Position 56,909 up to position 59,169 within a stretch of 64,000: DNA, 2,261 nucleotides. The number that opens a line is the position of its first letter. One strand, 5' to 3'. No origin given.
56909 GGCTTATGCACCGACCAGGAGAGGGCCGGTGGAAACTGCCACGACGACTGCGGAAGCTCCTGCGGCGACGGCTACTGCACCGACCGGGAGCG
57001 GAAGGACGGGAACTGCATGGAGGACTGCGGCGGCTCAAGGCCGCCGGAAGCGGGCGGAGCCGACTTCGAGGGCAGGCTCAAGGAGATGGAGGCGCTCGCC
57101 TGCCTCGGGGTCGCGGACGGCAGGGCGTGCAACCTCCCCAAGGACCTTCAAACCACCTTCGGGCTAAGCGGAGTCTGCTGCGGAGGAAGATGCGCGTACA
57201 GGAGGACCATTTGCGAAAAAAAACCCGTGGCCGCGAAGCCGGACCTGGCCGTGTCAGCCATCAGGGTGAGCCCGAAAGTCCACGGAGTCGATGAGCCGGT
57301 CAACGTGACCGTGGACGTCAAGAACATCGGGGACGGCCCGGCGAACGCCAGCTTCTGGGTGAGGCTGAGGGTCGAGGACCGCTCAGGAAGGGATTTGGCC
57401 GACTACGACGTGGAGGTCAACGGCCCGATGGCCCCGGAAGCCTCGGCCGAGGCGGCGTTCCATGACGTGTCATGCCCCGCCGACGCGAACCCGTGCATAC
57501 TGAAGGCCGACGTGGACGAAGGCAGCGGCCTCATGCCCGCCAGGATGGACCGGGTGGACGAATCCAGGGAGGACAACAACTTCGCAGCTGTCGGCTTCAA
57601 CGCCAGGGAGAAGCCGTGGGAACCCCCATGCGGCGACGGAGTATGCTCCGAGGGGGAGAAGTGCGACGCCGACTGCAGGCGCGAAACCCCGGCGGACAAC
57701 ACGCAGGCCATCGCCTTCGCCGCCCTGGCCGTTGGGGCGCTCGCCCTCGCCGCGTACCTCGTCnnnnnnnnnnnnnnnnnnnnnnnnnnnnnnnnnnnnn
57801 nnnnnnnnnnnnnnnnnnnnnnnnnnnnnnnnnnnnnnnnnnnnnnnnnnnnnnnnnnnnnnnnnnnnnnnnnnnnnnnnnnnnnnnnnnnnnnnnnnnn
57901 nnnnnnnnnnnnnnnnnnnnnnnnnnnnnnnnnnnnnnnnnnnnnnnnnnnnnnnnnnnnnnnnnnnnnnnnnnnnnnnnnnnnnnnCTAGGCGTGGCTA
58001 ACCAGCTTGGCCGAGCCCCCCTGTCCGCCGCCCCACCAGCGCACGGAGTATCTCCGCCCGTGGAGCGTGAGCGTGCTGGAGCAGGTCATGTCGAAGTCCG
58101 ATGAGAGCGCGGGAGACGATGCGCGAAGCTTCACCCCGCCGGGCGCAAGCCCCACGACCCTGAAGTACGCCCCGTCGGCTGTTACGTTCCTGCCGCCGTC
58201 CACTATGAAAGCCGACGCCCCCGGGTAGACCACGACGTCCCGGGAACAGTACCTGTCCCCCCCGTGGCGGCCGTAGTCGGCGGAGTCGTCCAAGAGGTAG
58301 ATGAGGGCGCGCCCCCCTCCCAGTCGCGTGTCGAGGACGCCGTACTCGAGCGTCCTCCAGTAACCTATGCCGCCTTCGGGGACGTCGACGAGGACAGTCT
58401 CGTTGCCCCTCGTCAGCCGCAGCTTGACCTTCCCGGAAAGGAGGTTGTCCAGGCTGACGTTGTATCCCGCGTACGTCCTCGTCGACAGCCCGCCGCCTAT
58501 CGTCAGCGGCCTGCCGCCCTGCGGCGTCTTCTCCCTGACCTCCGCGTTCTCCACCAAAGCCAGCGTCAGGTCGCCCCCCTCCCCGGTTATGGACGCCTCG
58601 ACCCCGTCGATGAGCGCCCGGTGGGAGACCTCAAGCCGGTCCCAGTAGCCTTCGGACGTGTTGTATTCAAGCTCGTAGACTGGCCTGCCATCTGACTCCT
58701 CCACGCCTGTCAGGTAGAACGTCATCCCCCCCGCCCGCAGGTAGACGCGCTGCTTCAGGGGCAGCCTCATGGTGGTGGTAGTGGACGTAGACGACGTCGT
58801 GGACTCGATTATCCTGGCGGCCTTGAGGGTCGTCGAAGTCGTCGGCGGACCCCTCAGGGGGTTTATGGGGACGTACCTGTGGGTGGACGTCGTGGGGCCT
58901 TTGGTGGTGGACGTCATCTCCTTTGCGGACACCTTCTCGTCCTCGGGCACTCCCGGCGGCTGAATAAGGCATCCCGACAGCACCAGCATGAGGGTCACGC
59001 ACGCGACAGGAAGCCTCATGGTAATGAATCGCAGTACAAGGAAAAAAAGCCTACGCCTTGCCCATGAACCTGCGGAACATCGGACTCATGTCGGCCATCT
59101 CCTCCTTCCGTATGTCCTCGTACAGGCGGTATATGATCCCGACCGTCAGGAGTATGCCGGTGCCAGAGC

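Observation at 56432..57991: Modular Cys-rich surface protein with repeated six-Cys knots and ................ repeats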

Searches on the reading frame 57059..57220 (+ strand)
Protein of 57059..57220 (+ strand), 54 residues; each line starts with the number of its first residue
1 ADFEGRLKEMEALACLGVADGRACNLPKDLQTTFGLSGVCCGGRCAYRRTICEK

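Call 43: predict_structure(alignment_id=A3)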
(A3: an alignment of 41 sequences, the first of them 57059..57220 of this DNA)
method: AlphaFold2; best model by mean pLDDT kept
length: 54 residues; sequences in the alignment: 41
mean_pLDDT: 89.4   pTM: 0.67
mean pLDDT of the five models: 89.4, 89.0, 88.2, 88.0, 86.0
residues with pLDDT >= 90: 32; 70-90: 20; 50-70: 2; < 50: 0
segments of 3 or more residues with pLDDT < 50: none
pLDDT, mean of each block of 10 residues (from residue 1): 82 93 92 91 93 82
secondary structure, 60 per line:
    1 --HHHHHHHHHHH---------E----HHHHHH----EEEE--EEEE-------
elements in order: H3-13 H28-33 E38-41 E44-47

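Call 45: search_solved_structures(query=A3, max_evalue=10)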
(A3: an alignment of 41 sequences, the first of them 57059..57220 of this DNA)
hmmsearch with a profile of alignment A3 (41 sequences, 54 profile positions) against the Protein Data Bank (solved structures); distinct sequences matched with E-value up to 10: 1.
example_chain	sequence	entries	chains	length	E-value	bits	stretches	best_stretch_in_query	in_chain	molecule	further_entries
9bld_A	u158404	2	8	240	1.7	11.9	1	34-47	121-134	Carboxymethylenebutenolidase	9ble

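Call 49: fold_search(model_id=the predicted structure, library=pdb)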
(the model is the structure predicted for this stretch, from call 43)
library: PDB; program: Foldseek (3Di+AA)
matches with E <= 10: 16; with E <= 0.001: 0
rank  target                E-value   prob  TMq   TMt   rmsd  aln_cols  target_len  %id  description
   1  8fj3_A                2.5e+00  0.09  0.33  0.23   5.9        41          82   29  Crystal Structure of the Tick Evasin EVA-AAM1001 Complexed to Human Chemokine CCL7(Y13A) (released 2023-03-29)
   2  7scv_A                3.4e+00  0.08  0.35  0.23   4.8        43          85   28  Crystal Structure of the Tick Evasin EVA-AAM1001 Complexed to Human Chemokine CCL17 (released 2023-03-29)
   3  7sct_A                3.9e+00  0.08  0.35  0.23   4.5        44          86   27  Crystal Structure of the Tick Evasin EVA-AAM1001 Complexed to Human Chemokine CCL16 (released 2023-03-29)
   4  8fk8_A                4.1e+00  0.07  0.33  0.23   5.9        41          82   29  Crystal Structure of the Tick Evasin EVA-AAM1001(L39P) Complexed to Human Chemokine CCL7 (released 2023-03-29)
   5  7s58_D                5.1e+00  0.06  0.35  0.23   4.9        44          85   20  Crystal Structure of the tick evasin EVA-P974 complexed to human chemokine CCL7 (released 2022-03-16)
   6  8sbc_B                5.1e+00  0.06  0.38  0.10   6.2        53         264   17  Co-structure of Phosphatidylinositol 4,5-bisphosphate 3-kinase catalytic subunit alpha isoform and brain penetrant inh (released 2023-07-19)
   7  6st4                  5.5e+00  0.06  0.31  0.19   7.4        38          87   16  Crystal structure of the tick chemokine-binding protein Evasin-4 (SG 1) (released 2020-09-02)
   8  7s59_1                6.8e+00  0.06  0.36  0.25   4.8        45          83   20  Crystal structure of the tick evasin EVA-P974 complexed to a chimera made of human chemokines CCL7 and CCL8 (released 2022-03-16)
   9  8fk9_B                7.2e+00  0.04  0.35  0.23   8.3        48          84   23  Crystal Structure of the Tick Evasin EVA-ACA1001 Complexed to Human Chemokine CCL16 (released 2024-01-17)
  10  8tbq_P                7.2e+00  0.04  0.31  0.13   4.2        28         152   21  The crystal structure of human VISTA extra cellular domain in complex with Fab fragment of pH-selective anti-VISTA ant (released 2024-03-20)
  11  2kq8_MODEL_1_A        7.2e+00  0.01  0.21  0.17   4.9        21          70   24  Solution NMR structure of a domain from BT9727_4915 from Bacillus thuringiensis, Northeast Structural Genomics (released 2010-01-26)
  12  6gbu_A                8.3e+00  0.02  0.26  0.24   5.3        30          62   23  Crystal structure of the second SH3 domain of FCHSD2 (SH3-2) in complex with the fourth SH3 domain of ITSN1 (SH3d) (released 2018-06-13)
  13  7s58_C                8.9e+00  0.04  0.35  0.24   4.8        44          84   20  Crystal Structure of the tick evasin EVA-P974 complexed to human chemokine CCL7 (released 2022-03-16)
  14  6ste_A                9.6e+00  0.04  0.33  0.23   5.9        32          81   28  Crystal structure of the tick chemokine-binding protein Evasin-4 (SG 3) (released 2020-09-02)
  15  3in7_A                9.6e+00  0.02  0.32  0.21   6.0        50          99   16  Crystal Structure of the Grb2 SH2 Domain in Complex with a Cyclopropyl-constrained Ac-pY-Q-N-NH2 Tripeptide Mimic (released 2009-11-17)
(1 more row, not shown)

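Call 53: find_homologous_proteins(query=A3, max_evalue=0.01)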
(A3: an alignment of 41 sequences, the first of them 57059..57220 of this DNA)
Query A3 (41 sequences): 7 candidates shared short words with the query, none scored E <= 0.01.

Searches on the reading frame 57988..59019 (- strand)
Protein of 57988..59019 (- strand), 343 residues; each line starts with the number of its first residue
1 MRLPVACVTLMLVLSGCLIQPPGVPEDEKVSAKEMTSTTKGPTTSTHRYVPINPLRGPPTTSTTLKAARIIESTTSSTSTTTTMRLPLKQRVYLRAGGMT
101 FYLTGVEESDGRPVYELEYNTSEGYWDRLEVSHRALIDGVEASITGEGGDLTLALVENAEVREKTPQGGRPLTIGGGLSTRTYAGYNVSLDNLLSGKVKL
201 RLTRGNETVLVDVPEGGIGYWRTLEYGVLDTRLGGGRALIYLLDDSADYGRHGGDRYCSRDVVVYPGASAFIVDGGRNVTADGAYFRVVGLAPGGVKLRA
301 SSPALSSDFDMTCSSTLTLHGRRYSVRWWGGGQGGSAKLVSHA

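Call 3: search_protein_families(library=pfam, proteins=[window:57988-59019:-], max_evalue=1)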
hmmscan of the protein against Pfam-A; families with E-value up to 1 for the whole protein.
window:57988-59019:- (343 aa): 1 family
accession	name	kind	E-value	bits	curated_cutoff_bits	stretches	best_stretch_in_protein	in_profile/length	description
PF01456.22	Mucin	-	0.048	14.1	34.7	1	4-83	5-88/143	Mucin-like glycoprotein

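Call 4: search_protein_families(library=ncbifam, proteins=[window:57988-59019:-], max_evalue=1)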
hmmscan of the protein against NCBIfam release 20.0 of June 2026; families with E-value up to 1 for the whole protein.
window:57988-59019:- (343 aa): 2 families
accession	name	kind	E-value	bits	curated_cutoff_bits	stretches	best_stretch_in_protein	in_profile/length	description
NF007001.0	PRK09464.1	equivalog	0.2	11.2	330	1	85-141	57-111/254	pyruvate dehydrogenase complex transcriptional repressor PdhR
NF002627.0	PRK02290.1-5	equivalog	0.22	10.4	392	1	92-162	220-287/330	3-dehydroquinate synthase II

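Call 65: search_protein_families(library=padloc, proteins=[window:57988-59019:-], max_evalue=0.01)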
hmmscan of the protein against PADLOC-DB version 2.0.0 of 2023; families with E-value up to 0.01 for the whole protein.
window:57988-59019:- (343 aa): 0 families
